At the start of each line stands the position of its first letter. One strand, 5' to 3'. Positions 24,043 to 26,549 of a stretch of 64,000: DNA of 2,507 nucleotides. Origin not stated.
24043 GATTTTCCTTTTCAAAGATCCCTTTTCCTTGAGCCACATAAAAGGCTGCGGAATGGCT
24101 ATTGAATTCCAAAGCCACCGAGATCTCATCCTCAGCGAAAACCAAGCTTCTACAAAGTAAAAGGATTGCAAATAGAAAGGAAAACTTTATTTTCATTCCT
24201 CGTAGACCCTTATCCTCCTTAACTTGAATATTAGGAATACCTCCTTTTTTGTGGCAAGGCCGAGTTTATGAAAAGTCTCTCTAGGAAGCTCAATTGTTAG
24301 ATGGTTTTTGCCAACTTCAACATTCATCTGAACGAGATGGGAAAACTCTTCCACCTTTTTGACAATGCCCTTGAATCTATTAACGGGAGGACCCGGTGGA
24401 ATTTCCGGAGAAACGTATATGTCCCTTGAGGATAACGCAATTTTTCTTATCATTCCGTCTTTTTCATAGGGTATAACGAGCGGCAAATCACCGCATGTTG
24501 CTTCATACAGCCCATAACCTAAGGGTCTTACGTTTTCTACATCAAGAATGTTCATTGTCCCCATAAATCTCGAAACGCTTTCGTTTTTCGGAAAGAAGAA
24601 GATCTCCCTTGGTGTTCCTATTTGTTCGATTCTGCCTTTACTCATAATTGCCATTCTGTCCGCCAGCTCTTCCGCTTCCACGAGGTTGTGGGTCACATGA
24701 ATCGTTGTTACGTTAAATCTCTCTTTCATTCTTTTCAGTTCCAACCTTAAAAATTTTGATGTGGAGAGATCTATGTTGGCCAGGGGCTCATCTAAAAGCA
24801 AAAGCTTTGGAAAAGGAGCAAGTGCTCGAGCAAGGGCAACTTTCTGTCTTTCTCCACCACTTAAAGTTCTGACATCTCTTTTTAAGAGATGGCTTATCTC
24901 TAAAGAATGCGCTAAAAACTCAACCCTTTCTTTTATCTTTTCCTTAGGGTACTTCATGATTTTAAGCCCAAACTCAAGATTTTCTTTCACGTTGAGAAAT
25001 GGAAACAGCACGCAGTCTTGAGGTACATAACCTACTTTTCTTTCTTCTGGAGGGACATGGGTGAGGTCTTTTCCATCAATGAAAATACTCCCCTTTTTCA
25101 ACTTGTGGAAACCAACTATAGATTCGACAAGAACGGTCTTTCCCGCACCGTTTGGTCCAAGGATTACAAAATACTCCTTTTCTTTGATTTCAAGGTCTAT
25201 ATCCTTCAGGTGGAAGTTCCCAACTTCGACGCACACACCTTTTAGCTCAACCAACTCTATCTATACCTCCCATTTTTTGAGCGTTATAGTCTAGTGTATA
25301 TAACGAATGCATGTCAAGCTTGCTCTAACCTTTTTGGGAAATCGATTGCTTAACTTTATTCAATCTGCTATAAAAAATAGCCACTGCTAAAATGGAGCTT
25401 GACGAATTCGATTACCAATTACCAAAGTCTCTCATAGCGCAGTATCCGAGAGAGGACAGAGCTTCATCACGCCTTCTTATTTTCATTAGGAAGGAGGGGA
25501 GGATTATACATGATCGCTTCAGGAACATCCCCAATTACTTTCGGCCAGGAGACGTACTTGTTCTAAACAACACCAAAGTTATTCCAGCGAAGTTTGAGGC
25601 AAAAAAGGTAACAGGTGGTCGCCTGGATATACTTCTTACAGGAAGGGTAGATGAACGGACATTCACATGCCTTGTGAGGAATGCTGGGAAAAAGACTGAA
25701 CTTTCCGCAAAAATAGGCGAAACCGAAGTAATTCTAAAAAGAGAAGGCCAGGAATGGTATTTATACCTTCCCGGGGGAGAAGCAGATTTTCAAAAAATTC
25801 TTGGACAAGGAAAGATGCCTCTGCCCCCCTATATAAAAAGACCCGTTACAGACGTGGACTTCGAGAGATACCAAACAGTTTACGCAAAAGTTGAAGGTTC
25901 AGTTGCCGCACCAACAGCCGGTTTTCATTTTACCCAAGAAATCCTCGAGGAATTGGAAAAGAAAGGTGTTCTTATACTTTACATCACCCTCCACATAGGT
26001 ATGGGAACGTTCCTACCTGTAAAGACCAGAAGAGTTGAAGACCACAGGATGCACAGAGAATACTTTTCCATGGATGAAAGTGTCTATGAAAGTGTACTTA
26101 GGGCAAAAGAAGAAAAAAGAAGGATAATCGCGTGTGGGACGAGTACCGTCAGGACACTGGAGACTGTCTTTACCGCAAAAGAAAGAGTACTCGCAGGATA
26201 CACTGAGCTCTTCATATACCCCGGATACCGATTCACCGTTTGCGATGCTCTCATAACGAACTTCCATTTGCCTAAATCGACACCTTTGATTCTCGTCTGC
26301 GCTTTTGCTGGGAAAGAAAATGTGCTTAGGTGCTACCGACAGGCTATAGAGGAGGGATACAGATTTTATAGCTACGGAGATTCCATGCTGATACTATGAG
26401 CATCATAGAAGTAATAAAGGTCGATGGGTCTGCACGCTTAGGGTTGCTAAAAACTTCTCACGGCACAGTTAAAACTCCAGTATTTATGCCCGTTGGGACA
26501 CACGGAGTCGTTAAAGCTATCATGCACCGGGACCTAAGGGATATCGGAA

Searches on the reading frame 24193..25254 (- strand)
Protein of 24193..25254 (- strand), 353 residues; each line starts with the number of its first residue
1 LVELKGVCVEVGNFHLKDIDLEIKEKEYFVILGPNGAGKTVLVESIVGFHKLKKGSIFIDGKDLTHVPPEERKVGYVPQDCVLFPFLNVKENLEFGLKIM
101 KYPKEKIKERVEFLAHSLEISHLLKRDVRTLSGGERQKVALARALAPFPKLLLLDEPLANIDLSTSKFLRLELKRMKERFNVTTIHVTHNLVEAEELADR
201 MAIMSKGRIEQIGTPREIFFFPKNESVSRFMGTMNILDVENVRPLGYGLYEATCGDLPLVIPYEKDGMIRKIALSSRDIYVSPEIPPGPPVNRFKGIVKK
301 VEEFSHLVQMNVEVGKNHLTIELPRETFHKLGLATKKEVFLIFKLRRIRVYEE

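Call 14: search_protein_families(library=ncbifam, proteins=[window:24193-25254:-])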
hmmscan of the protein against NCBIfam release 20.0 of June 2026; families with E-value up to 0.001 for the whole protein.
window:24193-25254:- (353 aa): 190 families (the best 25 are shown)
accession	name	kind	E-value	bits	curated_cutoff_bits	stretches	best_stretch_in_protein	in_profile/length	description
NF040840.2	tungstate_WtpC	equivalog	1.3e-103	346.9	440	1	1-350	1-346/347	tungstate ABC transporter ATP-binding protein WtpC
TIGR03265.1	PhnT2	equivalog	3.1e-72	243.7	457.7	1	7-351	10-352/353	putative 2-aminoethylphosphonate ABC transporter ATP-binding protein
NF008653.0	PRK11650.1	subfamily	7.7e-70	235.7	432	1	15-240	19-246/357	sn-glycerol-3-phosphate ABC transporter ATP-binding protein UgpC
NF043075.1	MMSYN1_0197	equivalog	1.2e-67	228.2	550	1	3-240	4-242/341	spermidine/putrescine ABC transporter ATP-binding protein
NF006987.0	PRK09452.1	equivalog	1.6e-67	227.9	482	1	14-242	31-259/378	spermidine/putrescine ABC transporter ATP-binding protein PotA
TIGR01187.1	potA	subfamily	1.4e-65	221.5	355.6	1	31-243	1-213/325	polyamine ABC transporter ATP-binding protein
NF008233.0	PRK11000.1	equivalog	8.1e-65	219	568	1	2-240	4-245/369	maltose/maltodextrin ABC transporter ATP-binding protein MalK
TIGR00968.1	3a0106s01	subfamily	3.9e-64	216.4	342.75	1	10-237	9-237/237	sulfate ABC transporter ATP-binding protein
NF040933.2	ABC_arch_GlcV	equivalog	2.4e-61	207.6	450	1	16-313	22-322/357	glucose ABC transporter ATP-binding protein GlcV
TIGR02142.1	modC_ABC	equivalog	1.7e-59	201.9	285.05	1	10-344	8-348/353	molybdenum ABC transporter ATP-binding protein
TIGR03258.1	PhnT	equivalog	2e-57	194.8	499.15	1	12-259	20-269/359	2-aminoethylphosphonate ABC transport system ATP-binding subunit PhnT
NF008621.0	PRK11607.1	equivalog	2.8e-55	187.6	613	1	13-238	32-257/377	putrescine ABC transporter ATP-binding subunit PotG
NF008513.0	PRK11432.1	equivalog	6.3e-55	186.5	496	1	2-239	7-245/351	ferric ABC transporter ATP-binding protein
NF008105.0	PRK10851.1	equivalog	9.9e-55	185.7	502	1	16-239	18-245/362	sulfate/thiosulfate ABC transporter ATP-binding protein CysA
TIGR01186.1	proV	subfamily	2.2e-51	175.1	326.6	1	15-242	8-241/363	betaine/proline/choline family ABC transporter ATP-binding protein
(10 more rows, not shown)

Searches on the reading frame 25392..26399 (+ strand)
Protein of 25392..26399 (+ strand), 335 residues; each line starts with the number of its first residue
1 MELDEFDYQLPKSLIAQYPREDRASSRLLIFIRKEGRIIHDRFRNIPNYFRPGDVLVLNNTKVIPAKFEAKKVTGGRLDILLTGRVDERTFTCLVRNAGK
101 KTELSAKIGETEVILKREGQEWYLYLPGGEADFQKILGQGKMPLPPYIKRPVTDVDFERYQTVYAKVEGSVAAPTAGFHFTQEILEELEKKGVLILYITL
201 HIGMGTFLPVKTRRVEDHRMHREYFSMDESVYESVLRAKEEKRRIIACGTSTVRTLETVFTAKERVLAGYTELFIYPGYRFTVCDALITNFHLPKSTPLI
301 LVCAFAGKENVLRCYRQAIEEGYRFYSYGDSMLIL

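Call 14: search_protein_families(library=ncbifam, proteins=[window:25392-26399:+])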
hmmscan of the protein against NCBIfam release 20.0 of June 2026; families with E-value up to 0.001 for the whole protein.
window:25392-26399:+ (335 aa): 3 families
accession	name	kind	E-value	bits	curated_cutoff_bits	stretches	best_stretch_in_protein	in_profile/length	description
NF001140.0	PRK00147.1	equivalog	1.5e-122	408.9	324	1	1-335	1-343/346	tRNA preQ1(34) S-adenosylmethionine ribosyltransferase-isomerase QueA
TIGR00113.1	queA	equivalog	7.7e-114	380.2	267.45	1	1-335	2-345/345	tRNA preQ1(34) S-adenosylmethionine ribosyltransferase-isomerase QueA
NF002398.0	PRK01424.1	equivalog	2.3e-82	277.1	588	2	155-334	182-362/366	tRNA preQ1(34) S-adenosylmethionine ribosyltransferase-isomerase QueA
